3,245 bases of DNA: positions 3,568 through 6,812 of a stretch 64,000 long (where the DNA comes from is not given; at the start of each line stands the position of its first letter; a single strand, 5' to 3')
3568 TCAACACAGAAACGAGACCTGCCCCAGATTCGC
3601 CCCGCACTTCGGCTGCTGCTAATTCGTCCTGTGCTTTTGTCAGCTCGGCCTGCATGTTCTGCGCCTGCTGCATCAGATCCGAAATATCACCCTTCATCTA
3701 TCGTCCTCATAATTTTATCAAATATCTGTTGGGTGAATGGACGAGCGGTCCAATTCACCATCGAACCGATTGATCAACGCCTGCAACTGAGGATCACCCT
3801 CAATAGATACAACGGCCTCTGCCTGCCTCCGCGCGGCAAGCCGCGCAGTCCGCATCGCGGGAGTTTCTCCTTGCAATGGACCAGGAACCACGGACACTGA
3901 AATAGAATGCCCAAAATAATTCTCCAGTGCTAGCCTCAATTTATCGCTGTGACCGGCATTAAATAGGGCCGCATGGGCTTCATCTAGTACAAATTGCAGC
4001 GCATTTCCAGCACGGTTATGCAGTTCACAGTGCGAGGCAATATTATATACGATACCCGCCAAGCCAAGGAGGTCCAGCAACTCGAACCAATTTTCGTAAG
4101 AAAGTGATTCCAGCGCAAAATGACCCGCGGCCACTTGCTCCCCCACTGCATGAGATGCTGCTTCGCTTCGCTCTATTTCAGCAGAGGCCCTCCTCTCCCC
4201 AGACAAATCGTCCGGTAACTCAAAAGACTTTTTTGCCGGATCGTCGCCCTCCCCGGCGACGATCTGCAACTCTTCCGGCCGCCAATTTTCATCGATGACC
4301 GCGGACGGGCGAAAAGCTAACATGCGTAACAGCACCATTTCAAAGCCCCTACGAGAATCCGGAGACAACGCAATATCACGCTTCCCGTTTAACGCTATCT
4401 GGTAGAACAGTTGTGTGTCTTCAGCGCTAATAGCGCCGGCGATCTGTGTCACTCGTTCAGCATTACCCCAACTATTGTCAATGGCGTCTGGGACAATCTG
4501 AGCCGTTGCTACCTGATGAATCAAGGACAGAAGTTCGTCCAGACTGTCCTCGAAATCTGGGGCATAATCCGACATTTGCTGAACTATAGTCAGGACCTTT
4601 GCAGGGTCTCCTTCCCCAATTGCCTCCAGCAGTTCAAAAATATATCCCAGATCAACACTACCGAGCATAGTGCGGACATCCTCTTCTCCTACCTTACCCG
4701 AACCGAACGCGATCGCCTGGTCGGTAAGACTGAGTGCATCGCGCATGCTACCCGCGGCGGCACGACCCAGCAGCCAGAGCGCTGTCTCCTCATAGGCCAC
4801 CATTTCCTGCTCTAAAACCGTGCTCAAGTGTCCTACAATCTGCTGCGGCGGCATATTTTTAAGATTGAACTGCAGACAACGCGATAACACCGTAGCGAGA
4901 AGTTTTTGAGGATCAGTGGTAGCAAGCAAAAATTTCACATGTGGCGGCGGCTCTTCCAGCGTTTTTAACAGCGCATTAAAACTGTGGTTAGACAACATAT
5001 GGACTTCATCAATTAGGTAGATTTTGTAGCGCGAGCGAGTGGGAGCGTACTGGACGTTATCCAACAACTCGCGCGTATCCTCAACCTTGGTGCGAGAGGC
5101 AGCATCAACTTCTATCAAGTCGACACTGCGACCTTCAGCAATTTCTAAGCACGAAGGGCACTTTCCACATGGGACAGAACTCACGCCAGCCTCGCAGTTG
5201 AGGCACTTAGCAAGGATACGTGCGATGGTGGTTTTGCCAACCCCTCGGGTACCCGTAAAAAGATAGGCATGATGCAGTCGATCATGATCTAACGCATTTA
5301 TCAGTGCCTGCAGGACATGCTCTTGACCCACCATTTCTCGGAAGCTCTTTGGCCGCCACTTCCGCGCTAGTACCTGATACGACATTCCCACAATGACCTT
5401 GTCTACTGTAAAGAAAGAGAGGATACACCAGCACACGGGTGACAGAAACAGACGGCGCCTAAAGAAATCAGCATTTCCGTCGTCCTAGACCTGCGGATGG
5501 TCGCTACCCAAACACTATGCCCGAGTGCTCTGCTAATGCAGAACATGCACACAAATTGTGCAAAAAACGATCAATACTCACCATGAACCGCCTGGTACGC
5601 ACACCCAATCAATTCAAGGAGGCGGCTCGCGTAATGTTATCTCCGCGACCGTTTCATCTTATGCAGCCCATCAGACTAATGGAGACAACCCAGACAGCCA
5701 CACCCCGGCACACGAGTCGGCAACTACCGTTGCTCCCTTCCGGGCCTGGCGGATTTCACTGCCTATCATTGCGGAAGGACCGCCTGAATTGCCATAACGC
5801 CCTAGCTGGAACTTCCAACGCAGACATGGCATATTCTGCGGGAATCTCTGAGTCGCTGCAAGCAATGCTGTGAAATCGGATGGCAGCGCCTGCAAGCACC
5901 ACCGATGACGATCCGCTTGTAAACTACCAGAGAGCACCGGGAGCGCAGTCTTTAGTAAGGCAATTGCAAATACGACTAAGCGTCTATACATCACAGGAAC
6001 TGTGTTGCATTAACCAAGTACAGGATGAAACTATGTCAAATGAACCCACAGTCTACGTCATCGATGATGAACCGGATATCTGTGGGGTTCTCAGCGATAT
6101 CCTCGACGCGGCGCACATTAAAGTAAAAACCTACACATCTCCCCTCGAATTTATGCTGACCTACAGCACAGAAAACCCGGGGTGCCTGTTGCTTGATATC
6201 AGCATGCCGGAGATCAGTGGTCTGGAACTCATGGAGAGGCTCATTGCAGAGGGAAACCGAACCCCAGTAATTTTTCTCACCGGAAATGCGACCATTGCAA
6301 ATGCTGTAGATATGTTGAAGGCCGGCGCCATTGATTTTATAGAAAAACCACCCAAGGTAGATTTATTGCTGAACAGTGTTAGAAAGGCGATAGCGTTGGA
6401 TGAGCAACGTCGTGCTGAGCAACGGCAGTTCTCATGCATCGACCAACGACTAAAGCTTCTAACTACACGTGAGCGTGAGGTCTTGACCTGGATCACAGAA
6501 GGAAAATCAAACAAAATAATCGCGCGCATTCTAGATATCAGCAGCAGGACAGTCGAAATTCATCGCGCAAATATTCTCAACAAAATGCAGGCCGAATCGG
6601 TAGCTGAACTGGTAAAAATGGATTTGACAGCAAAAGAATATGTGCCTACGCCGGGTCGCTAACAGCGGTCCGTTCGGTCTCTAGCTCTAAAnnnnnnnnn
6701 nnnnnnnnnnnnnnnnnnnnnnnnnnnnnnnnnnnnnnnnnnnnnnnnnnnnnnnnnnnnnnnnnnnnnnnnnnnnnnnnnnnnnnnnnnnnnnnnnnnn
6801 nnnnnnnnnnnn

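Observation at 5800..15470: Self-contained multikinase / c-di-GMP signalling island between ffs and tRNA-His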

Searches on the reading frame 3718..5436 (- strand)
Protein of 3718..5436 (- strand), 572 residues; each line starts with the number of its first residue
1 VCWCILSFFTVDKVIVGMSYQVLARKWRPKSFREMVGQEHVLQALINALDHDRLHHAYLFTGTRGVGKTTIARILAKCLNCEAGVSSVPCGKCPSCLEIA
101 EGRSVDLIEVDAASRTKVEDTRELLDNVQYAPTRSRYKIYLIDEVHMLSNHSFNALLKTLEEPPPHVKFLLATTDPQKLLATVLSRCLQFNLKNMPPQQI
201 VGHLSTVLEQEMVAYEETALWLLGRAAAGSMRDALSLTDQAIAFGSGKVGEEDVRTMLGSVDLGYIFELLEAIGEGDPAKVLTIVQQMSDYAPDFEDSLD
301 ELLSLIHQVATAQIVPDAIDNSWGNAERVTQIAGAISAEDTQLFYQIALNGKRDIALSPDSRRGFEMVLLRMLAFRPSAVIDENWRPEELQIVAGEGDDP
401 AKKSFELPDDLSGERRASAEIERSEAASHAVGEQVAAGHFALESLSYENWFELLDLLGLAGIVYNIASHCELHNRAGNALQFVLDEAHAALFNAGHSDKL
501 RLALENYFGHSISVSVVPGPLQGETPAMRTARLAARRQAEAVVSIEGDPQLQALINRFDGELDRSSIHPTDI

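Call 5: search_protein_families(library=pfam, proteins=[window:3718-5436:-], max_evalue=0.01)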
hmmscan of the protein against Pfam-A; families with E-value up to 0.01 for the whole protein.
window:3718-5436:- (572 aa): 18 families
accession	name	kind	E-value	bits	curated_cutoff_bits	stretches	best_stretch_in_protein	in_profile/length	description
PF13177.12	DNA_pol3_delta2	-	3.8e-45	154.2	27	1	37-195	1-160/161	DNA polymerase III, delta subunit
PF12169.13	DNA_pol3_gamma3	-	9.5e-25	87.5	24.4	1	249-374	1-129/143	DNA polymerase III subunits gamma and tau domain III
PF22608.2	DNAX_ATPase_lid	-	1.4e-24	86.1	27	1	199-247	1-49/49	DNA polymerase III clamp loader subunit, ATPase lid domain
PF12170.13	DNA_pol3_tau_5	-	2.2e-13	51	28.8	1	443-567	17-142/142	DNA polymerase III tau subunit V interacting with alpha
PF00004.35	AAA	-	2.8e-11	44.4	21.2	1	59-188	2-124/131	ATPase family associated with various cellular activities (AAA)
PF05496.18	RuvB_N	-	2.7e-07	30.9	27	1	28-90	2-68/159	Holliday junction DNA helicase RuvB P-loop domain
PF07728.20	AAA_5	-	1.8e-06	28.5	22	1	59-162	3-92/139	AAA domain (dynein-related subfamily)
PF13401.12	AAA_22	-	3.9e-06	27.6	27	1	58-171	8-120/130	AAA domain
PF13191.12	AAA_16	-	7.3e-06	27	32.6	1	35-129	2-103/167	AAA ATPase domain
PF13173.12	AAA_14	-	3.3e-05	24.3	27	1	56-179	3-103/129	AAA domain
PF07724.20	AAA_2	-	0.00019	21.9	27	1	58-162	6-101/166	AAA domain (Cdc48 subfamily)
PF04851.21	ResIII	-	0.00043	20.7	22.5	0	38-79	8-47/164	Type III restriction enzyme, res subunit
PF13604.12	AAA_30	-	0.00043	20.5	27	1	57-162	20-114/191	AAA domain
PF13238.12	AAA_18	-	0.00046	21.1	29.4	1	60-91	3-25/128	AAA domain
PF05970.20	PIF1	-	0.0022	18.1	25.9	1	38-161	6-127/223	PIF1-like helicase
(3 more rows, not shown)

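Call 6: search_protein_families(library=ncbifam, proteins=[window:3718-5436:-], max_evalue=0.001)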
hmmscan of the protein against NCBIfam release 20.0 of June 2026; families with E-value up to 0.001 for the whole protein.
window:3718-5436:- (572 aa): 80 families (the best 25 are shown)
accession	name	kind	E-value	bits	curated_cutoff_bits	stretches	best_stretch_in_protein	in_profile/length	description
NF005942.0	PRK07994.1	equivalog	9.9e-231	768.2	613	2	18-388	1-371/655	DNA polymerase III subunit gamma/tau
NF008975.0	PRK12323.1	equivalog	3.8e-190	634.1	875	2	18-380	1-368/709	DNA polymerase III subunit gamma/tau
NF011511.0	PRK14949.1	equivalog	1.9e-180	602.5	1016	1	18-391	1-372/984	DNA polymerase III subunits gamma and tau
NF006429.0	PRK08691.1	equivalog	8.8e-174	579.9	969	2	18-380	1-363/709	DNA polymerase III subunits gamma and tau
NF005423.0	PRK07003.1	equivalog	8.8e-173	576.8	1260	2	18-379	1-362/831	DNA polymerase III subunit gamma/tau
NF011519.0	PRK14958.1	equivalog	4.2e-163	543.6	912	2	18-380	1-361/509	DNA polymerase III subunits gamma and tau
NF011521.0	PRK14960.1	equivalog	8.1e-148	493.9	1228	1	20-380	2-363/702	DNA polymerase III subunit gamma/tau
NF011522.0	PRK14961.1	equivalog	3.9e-138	460.2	562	1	18-375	1-360/363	DNA polymerase III subunits gamma and tau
NF011526.0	PRK14965.1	equivalog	5.9e-134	448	670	1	18-391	1-378/578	DNA polymerase III subunits gamma and tau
TIGR02397.1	dnaX_nterm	equivalog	4.4e-132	440.6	250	1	20-372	1-354/355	DNA polymerase III subunit gamma/tau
NF006585.0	PRK09111.1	equivalog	1.6e-131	439.9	604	1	17-559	24-581/616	DNA polymerase III subunit gamma/tau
NF004046.1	PRK05563.1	equivalog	1.1e-122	410.8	400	1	19-376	1-360/567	DNA polymerase III subunit gamma/tau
NF011518.0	PRK14957.1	equivalog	3.6e-115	385.6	775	1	18-487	1-461/546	DNA polymerase III subunits gamma and tau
NF006280.0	PRK08451.1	equivalog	2.8e-110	369.6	572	1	21-306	2-285/535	DNA polymerase III subunit gamma/tau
NF011512.0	PRK14950.1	equivalog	5.1e-107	359.4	593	1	18-309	1-293/585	DNA polymerase III subunits gamma and tau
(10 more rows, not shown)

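Call 12: find_related_loci(query=window:3718-5436:-, collection=genome_contigs, flank=10000)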
Query window:3718-5436:- (572 aa) in genome_contigs; peptide patterns used: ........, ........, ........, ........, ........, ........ (x = any residue, [..] = any of these).
600 stretches matched a pattern (row limit reached: there are more); 598 encode a relative of the query (tblastn E <= 1e-3); the best 80 are kept; 80 distinct loci.
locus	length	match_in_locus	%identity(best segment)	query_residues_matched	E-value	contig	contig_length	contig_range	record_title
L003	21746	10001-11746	76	2-571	0e+0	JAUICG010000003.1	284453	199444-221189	MAG: Gammaproteobacteria bacterium isolate 7_bin.18 NODE_82_length_284453_cov_1.730760, whole genome shotgun sequence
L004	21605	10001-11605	68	13-571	0e+0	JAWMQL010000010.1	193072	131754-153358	Halieaceae bacterium WSDMB12 NODE_10_length_193072_cov_27.971344, whole genome shotgun sequence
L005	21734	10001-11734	64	6-569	0e+0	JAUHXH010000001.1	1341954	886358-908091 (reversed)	MAG: Gammaproteobacteria bacterium isolate 2_bin.53 NODE_2_length_1341954_cov_2.398168, whole genome shotgun sequence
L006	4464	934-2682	63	3-571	0e+0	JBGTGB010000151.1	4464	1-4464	MAG: Haliea sp. isolate JTS-RE205 k141_5404924, whole genome shotgun sequence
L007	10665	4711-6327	57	18-569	0e+0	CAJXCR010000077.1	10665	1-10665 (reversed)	MAG TPA_asm: uncultured Halieaceae bacterium isolate ERR599007_bin.93_MetaBAT_v2.12.1_MAG genome assembly, contig: NODE_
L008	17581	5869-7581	55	13-569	0e+0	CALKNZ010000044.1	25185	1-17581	MAG: uncultured Luminiphilus sp. isolate S4_Bin_METABAT__131_1 genome assembly, contig: c_000000227428, whole genome sho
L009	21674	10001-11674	56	18-570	0e+0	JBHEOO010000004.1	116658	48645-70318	MAG: Chromatocurvus sp. isolate S6_bin.37.strict S6_NODE_4, whole genome shotgun sequence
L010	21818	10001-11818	51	18-569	0e+0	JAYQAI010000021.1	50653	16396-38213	MAG: Gammaproteobacteria bacterium isolate 139585_S186_vamb_bins.tsv.013 NODE_516_length_50653_cov_8.222025, whole genom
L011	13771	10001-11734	52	15-569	0e+0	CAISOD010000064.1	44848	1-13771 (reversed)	MAG: uncultured Gammaproteobacteria bacterium isolate Loclat_bin-11825 genome assembly, contig: bin-11825:064/313, whole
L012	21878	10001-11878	76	18-569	0e+0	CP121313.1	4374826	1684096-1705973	MAG: Cellvibrionales bacterium isolate NCC532_bact_2879 chromosome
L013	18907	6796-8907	70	2-571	0e+0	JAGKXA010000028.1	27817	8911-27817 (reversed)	MAG: Cellvibrionaceae bacterium isolate P9_D7_005 P9_D7_005_200, whole genome shotgun sequence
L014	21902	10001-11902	72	11-572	0e+0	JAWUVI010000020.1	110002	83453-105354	MAG: Cellvibrionaceae bacterium isolate HBSea_ice_MAG1136 BAT.1136_1032502_flag=1_multi=15.6925_len=110002, whole genome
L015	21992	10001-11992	73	17-571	0e+0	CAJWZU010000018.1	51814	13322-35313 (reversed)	MAG TPA_asm: uncultured Cellvibrionales bacterium isolate ERR599008_bin.54_MetaBAT_v2.12.1_MAG genome assembly, contig:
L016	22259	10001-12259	72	18-569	0e+0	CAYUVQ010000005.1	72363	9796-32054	MAG TPA_asm: uncultured Cellvibrionaceae bacterium isolate SRP220891_co3_629 genome assembly, contig: NODE_240_length_72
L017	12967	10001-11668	51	4-569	0e+0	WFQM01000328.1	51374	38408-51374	MAG: Gammaproteobacteria bacterium isolate S013_42 k151_84514, whole genome shotgun sequence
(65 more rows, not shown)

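Call 43: search_protein_families(library=pfam, proteins=[L003:8553-9725:-, L003:5399-8551:-, L003:3044-4687:-, L003:840-3047:+, L009:4189-7533:-, L009:8113-9726:+, L009:3550-4209:+, L004:7653-8351:+, L004:9281-9841:+, L004:6902-7504:+], max_evalue=0.001)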
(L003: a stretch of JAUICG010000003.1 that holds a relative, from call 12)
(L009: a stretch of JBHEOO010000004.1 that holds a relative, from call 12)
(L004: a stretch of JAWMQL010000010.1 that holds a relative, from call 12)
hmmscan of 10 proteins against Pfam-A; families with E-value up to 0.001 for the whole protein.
L003:8553-9725:- (390 aa): 2 families
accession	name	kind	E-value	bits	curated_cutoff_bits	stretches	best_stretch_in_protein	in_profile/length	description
PF13437.12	HlyD_3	-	4.6e-16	59.9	22.2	1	202-292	2-96/106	HlyD family secretion protein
PF16576.10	HlyD_D23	-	1.2e-07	31.6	30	1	188-286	97-198/214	Barrel-sandwich domain of CusB or HlyD membrane-fusion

L003:5399-8551:- (1050 aa): 3 families
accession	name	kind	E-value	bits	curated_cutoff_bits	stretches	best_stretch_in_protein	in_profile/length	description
PF00873.25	ACR_tran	-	1.8e-135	453.5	28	1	13-1022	12-1019/1021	AcrB/AcrD/AcrF family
PF02355.23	SecD_SecF_C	-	4.8e-12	46.1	20.5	2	866-1022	28-185/189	Protein export membrane protein SecD/SecF, C-terminal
PF03176.21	MMPL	-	5.7e-06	25.9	20.5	1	865-1026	141-305/333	MMPL family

L003:3044-4687:- (547 aa): 2 families
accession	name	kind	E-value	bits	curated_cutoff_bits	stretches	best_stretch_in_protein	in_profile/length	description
PF05977.19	MFS_3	-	2.8e-156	521.5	27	1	5-519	2-516/524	Transmembrane secretion effector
PF07690.21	MFS_1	-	6.8e-35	121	33.4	2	18-340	1-324/347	Major Facilitator Superfamily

L003:840-3047:+ (735 aa): 4 families
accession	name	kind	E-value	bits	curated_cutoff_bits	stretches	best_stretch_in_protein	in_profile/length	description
PF00441.29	Acyl-CoA_dh_1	-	1.3e-36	126.5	22.4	2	201-334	16-148/150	Acyl-CoA dehydrogenase, C-terminal domain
PF02770.24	Acyl-CoA_dh_M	-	7.1e-19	68.2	33.3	1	473-553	2-82/97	Acyl-CoA dehydrogenase, middle domain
PF02771.21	Acyl-CoA_dh_N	-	1.1e-16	61.7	22.9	2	360-468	5-113/113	Acyl-CoA dehydrogenase, N-terminal domain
PF08028.16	Acyl-CoA_dh_2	-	4.7e-08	33.8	22.7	1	202-316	2-125/134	Acyl-CoA dehydrogenase, C-terminal domain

L009:4189-7533:- (1114 aa): 5 families
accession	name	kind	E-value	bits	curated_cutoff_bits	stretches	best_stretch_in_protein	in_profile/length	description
PF12794.12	MscS_TM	-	2.5e-26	92.8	28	1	507-819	6-339/339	Mechanosensitive ion channel inner membrane domain 1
PF00924.24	MS_channel_2nd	-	3.8e-22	78.6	20.2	1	923-988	2-67/68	Mechanosensitive ion channel, beta-domain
PF21082.3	MS_channel_3rd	-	1e-13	51.9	21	1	996-1069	1-76/88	Mechanosensitive ion channel MscS, C-terminal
PF12795.12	MscS_porin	-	2.2e-09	37.7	34.4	1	57-285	5-237/238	Mechanosensitive ion channel porin domain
PF21088.3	MS_channel_1st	-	4.5e-07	30.2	23.1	1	884-921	5-42/42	Mechanosensitive ion channel, transmembrane helices 2/3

L009:8113-9726:+ (537 aa): 10 families
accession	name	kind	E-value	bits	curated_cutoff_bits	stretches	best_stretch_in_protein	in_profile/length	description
PF05199.19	GMC_oxred_C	-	2.8e-30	106.1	24.6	1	388-520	1-138/139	GMC oxidoreductase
PF01266.30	DAO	-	1.8e-14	54.5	27.9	1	20-227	1-205/353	FAD dependent oxidoreductase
PF12831.13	FAD_oxidored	-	7.2e-07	29.3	27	0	174-225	97-145/416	FAD dependent oxidoreductase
PF07992.20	Pyr_redox_2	-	1.1e-06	28.8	26.1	1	20-51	2-31/291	Pyridine nucleotide-disulphide oxidoreductase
PF00890.30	FAD_binding_2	-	9.1e-05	22.3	20.4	0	20-51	1-32/414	FAD binding domain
PF03486.20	HI0933_like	-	0.0001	22.3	50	0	20-56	2-38/244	HI0933-like protein Rossmann domain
PF01494.25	FAD_binding_3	-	0.00013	21.8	22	1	19-59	2-42/349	FAD binding domain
PF00732.25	GMC_oxred_N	-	0.00014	22.2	23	0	195-260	157-217/218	GMC oxidoreductase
PF05834.18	Lycopene_cycl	-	0.00024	20.7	23.4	1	20-58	1-41/380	Lycopene cyclase protein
PF13450.12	NAD_binding_8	-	0.00025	21.7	21.9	0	23-51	1-29/68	NAD(P)-binding Rossmann-like domain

L009:3550-4209:+ (219 aa): 2 families
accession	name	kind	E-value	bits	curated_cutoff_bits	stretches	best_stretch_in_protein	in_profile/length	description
PF04752.17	ChaC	-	1.4e-51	175.5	21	1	42-205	2-174/176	ChaC-like protein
PF06094.17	GGACT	-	0.00033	21.6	22.8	1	87-148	42-104/120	Gamma-glutamyl cyclotransferase, AIG2-like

L004:7653-8351:+ (232 aa): 2 families
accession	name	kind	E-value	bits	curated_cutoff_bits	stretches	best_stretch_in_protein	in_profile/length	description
PF03922.20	OmpW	-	9.5e-57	192.5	24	1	29-232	1-195/195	OmpW family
PF13505.12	OMP_b-brl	-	1.3e-13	51.9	28.7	1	14-232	2-175/175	Outer membrane protein beta-barrel domain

L004:9281-9841:+ (186 aa): 1 family
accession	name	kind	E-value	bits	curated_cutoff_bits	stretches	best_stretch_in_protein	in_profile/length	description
PF21347.3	DUF3108_like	-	5.5e-05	23.6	27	1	115-145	135-165/199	DUF3108-like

L004:6902-7504:+ (200 aa): 1 family
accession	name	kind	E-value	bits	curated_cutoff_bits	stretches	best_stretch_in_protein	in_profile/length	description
PF00892.27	EamA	-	5.3e-08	33.7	28.2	1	54-181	7-134/135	EamA-like transporter family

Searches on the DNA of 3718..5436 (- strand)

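Call 15: search_rna_families(sources=[L003, L004, L005, L009, L012, L008, L007], threshold=gathering)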
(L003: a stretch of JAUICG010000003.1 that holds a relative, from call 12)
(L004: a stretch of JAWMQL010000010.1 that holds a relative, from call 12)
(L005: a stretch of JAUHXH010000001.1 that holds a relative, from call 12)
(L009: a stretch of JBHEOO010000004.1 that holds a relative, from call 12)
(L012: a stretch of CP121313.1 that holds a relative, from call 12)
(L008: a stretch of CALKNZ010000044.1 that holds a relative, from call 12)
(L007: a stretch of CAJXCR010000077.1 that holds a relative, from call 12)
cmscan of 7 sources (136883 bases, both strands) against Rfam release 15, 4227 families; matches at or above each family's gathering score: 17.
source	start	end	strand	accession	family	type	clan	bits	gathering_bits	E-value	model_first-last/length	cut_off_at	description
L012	8950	9046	+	RF00169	Bacteria_small_SRP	Gene;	CL00003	73.7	40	3.3e-14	1-97/97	no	Bacterial small signal recognition particle RNA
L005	9840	9936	+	RF00169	Bacteria_small_SRP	Gene;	CL00003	73.3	40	4.3e-14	1-97/97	no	Bacterial small signal recognition particle RNA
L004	8856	8929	+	RF00005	tRNA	Gene; tRNA;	CL00001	72.5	29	1.4e-13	1-71/71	no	tRNA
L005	746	819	-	RF00005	tRNA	Gene; tRNA;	CL00001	72.1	29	1.8e-13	1-71/71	no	tRNA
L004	9007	9103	+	RF00169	Bacteria_small_SRP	Gene;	CL00003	71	40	1.9e-13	1-97/97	no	Bacterial small signal recognition particle RNA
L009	3506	3579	+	RF00005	tRNA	Gene; tRNA;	CL00001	70.8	29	3.9e-13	1-71/71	no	tRNA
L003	9856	9952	+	RF00169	Bacteria_small_SRP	Gene;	CL00003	70.5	40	2.5e-13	1-97/97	no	Bacterial small signal recognition particle RNA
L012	5152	5224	-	RF00005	tRNA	Gene; tRNA;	CL00001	69.2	29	1.1e-12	1-71/71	no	tRNA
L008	439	512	-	RF00005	tRNA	Gene; tRNA;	CL00001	69.2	29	1.1e-12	1-71/71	no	tRNA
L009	7698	7794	+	RF00169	Bacteria_small_SRP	Gene;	CL00003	68.9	40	7e-13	1-97/97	no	Bacterial small signal recognition particle RNA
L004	8587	8660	+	RF00005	tRNA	Gene; tRNA;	CL00001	68.5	29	1.7e-12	1-71/71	no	tRNA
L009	3245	3318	+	RF00005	tRNA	Gene; tRNA;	CL00001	68.5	29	1.7e-12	1-71/71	no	tRNA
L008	5757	5853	+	RF00169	Bacteria_small_SRP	Gene;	CL00003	67.7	40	1.6e-12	1-97/97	no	Bacterial small signal recognition particle RNA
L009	3382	3454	+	RF00005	tRNA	Gene; tRNA;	CL00001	62.9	29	5.9e-11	1-71/71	no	tRNA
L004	8718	8790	+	RF00005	tRNA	Gene; tRNA;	CL00001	60.5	29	2.8e-10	1-71/71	no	tRNA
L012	5230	5302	-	RF00005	tRNA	Gene; tRNA;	CL00001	58.4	29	1e-09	1-71/71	no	tRNA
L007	4514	4612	+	RF00169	Bacteria_small_SRP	Gene;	CL00003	53.6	40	1.4e-08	1-97/97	no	Bacterial small signal recognition particle RNA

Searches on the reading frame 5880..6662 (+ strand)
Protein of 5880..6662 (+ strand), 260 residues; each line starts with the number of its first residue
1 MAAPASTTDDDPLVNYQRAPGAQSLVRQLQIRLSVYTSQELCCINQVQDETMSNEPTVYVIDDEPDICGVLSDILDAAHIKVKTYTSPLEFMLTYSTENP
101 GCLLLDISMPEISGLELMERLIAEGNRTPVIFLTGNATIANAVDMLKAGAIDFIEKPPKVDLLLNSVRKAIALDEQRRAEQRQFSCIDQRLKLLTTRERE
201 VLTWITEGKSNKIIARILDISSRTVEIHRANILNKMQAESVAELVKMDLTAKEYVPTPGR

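Call 5: search_protein_families(library=pfam, proteins=[window:5880-6662:+], max_evalue=0.01)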
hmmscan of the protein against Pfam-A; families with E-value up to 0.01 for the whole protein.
window:5880-6662:+ (260 aa): 4 families
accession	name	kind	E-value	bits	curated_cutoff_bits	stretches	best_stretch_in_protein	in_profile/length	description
PF00072.30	Response_reg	-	1e-24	87.3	30.2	1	58-167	1-110/111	Response regulator receiver domain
PF00196.25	GerE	-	2.2e-21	75.7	23.5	1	193-247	2-56/57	Bacterial regulatory proteins, luxR family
PF08281.18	Sigma70_r4_2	-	5.7e-08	32.7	25.7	1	186-234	3-52/54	Sigma-70, region 4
PF04545.22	Sigma70_r4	-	0.0059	16.5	24.1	0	191-237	2-49/50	Sigma-70, region 4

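Call 6: search_protein_families(library=ncbifam, proteins=[window:5880-6662:+], max_evalue=0.001)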
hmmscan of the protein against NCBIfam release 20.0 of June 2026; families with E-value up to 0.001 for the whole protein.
window:5880-6662:+ (260 aa): 99 families (the best 25 are shown)
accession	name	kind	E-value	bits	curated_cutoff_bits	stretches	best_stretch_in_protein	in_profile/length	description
NF006900.1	PRK09390.1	equivalog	3.2e-60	203.1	255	1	52-252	1-201/203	response regulator FixJ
NF040749.1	tetrathio_RR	equivalog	4.4e-39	134.2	290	1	58-246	2-186/191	tetrathionate respiration response regulator TtrR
NF011896.0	PRK15369.1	equivalog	3.9e-25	88.7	242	1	60-247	8-203/211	two component system response regulator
NF047793.1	ResRegPgtA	equivalog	1.8e-23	83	650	1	53-186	3-135/414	two-component system response regulator PgtA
NF052445.1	RespRegMctR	equivalog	4.4e-22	78.5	300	1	58-249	4-200/205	two-component system response regulator MctR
NF007935.0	PRK10651.1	equivalog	1.3e-20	73.5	250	1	53-243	4-205/216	two-component system response regulator NarL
TIGR01818.1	ntrC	equivalog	1.2e-18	67.2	558.6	1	58-191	1-134/463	nitrogen regulation protein NR(I)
NF051870.1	NAssimRespRegNtrX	equivalog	3.4e-18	65.8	600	1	58-181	4-129/452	nitrogen assimilation response regulator NtrX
NF007708.0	PRK10403.1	equivalog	1.6e-17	63.7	343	1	59-240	10-200/215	nitrate/nitrite response regulator protein NarP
NF008469.0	PRK11361.1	equivalog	4e-17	62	714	1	55-182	4-134/461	acetoacetate metabolism transcriptional regulator AtoC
NF053854.1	RespRegPhoBBctds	equivalog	8.4e-17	61.3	270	1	59-183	2-127/225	two-component system response regulator PhoB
NF045505.1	RR_RssB_Pseudo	equivalog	2.3e-16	59.8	700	1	56-182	6-132/394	two-component system response regulator RssB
NF008176.1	PRK10923.1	equivalog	8.3e-16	57.6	620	1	57-182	5-131/469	nitrogen regulation protein NR(I)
NF007685.0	PRK10360.1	equivalog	8.5e-16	58.3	258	1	103-246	51-190/196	response regulator transcription factor UhpA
NF040689.1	MtrAB_MtrA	equivalog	1.6e-14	53.8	300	1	58-182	1-124/219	MtrAB system response regulator MtrA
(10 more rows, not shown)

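Call 55: search_solved_structures(query=window:6033-6662:+, max_evalue=1e-10)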
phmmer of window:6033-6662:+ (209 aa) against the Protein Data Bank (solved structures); distinct sequences matched with E-value up to 1e-10: 18.
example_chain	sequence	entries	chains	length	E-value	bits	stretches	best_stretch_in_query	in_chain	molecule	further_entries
5xso_A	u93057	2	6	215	6.3e-36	127.3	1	4-199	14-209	Response regulator FixJ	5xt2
1yio_A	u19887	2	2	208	9.2e-35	123.5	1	2-196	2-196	response regulatory protein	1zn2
1qkk_A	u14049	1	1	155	1.2e-16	64.4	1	4-128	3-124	C4-DICARBOXYLATE TRANSPORT TRANSCRIPTIONAL REGULATORY PROTEIN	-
1l5y_A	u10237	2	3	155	1.5e-16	64.1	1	4-142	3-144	C4-DICARBOXYLATE TRANSPORT TRANSCRIPTIONAL REGULATORY PROTEIN DCTD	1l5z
3eq2_A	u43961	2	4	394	3.4e-15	59.7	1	5-131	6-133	Probable two-component response regulator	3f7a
1a04_A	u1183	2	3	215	7.7e-15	58.5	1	4-192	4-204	NITRATE/NITRITE RESPONSE REGULATOR PROTEIN NARL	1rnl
1d5w_A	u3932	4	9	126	1.2e-14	57.8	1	4-119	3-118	TRANSCRIPTIONAL REGULATORY PROTEIN FIXJ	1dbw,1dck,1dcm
1zy2_A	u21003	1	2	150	2.7e-14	56.7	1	7-128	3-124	transcriptional regulator NtrC1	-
4l4u_A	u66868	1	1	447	6.7e-14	55.4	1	6-127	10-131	Transcriptional regulator (NtrC family)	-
1ny5_A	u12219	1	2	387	8.9e-14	55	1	7-128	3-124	transcriptional regulator (NtrC family)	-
1x3u_A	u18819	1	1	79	1.2e-13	54.5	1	136-199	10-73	Transcriptional regulatory protein fixJ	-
5tqj_A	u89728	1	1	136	3.4e-12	49.9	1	2-116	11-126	Response regulator receiver protein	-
1dc7_A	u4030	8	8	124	3.6e-12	49.8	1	6-121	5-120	NITROGEN REGULATION PROTEIN | NITROGEN REGULATION PROTEIN NR(I) | NTRC RECEIVER DOMAIN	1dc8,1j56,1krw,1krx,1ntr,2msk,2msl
3q9s_A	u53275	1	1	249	4e-12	49.6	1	3-149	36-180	DNA-binding response regulator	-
3kto_A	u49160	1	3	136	8e-12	48.6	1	2-120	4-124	Response regulator receiver protein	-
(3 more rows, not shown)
